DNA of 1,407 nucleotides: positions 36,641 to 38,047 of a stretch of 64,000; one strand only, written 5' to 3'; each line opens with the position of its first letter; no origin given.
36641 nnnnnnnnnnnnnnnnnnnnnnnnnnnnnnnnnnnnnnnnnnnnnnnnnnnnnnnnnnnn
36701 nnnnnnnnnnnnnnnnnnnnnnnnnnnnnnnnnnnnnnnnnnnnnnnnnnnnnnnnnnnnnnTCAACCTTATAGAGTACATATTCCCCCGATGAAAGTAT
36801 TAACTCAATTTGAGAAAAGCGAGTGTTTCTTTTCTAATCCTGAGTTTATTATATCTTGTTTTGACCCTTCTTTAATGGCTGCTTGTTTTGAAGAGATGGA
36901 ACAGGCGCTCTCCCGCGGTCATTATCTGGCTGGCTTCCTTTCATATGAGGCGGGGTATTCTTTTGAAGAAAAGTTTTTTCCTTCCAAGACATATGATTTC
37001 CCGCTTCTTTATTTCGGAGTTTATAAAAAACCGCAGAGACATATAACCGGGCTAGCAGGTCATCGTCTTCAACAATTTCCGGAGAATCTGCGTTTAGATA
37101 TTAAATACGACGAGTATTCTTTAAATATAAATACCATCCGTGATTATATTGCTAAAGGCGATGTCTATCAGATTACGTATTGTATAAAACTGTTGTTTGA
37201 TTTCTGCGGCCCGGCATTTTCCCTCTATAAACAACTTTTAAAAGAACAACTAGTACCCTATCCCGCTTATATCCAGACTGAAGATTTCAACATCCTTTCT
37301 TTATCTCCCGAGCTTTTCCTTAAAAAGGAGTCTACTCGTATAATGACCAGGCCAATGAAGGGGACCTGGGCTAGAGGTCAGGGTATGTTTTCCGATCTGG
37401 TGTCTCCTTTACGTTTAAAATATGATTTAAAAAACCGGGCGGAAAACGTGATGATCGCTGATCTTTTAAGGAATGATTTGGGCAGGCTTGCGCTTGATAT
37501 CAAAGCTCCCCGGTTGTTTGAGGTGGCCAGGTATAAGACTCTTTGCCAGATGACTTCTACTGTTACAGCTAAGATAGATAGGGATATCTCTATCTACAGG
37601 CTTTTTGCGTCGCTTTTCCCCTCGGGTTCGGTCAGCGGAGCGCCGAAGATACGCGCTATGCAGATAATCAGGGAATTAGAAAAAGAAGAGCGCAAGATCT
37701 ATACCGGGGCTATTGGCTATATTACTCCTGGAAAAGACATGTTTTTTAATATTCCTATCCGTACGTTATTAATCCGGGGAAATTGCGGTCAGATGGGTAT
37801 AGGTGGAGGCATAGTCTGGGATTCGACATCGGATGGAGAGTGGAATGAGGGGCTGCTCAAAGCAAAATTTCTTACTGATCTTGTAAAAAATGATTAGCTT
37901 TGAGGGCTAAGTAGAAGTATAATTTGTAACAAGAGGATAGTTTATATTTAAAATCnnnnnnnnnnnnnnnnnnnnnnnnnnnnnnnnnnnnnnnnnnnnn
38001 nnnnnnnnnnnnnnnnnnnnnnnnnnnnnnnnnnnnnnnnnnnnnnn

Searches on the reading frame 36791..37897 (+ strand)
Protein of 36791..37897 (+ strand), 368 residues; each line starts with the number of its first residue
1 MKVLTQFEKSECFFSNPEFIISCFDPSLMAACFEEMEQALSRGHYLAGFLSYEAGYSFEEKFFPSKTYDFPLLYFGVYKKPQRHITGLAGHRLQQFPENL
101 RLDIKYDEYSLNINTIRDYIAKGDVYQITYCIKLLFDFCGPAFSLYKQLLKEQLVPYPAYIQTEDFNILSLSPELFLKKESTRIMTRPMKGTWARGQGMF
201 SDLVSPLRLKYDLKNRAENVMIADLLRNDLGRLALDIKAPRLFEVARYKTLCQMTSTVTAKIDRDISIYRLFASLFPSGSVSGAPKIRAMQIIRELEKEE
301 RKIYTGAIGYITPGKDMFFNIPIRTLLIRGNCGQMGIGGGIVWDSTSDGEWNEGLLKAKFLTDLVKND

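Call 10: search_protein_families(library=pfam, proteins=[window:36791-37897:+], max_evalue=0.01)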
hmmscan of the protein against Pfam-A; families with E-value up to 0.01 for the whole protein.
window:36791-37897:+ (368 aa): 1 family
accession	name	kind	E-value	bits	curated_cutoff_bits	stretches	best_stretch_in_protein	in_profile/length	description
PF00425.24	Chorismate_bind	-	7.3e-72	242.4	27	1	107-357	3-257/257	chorismate binding enzyme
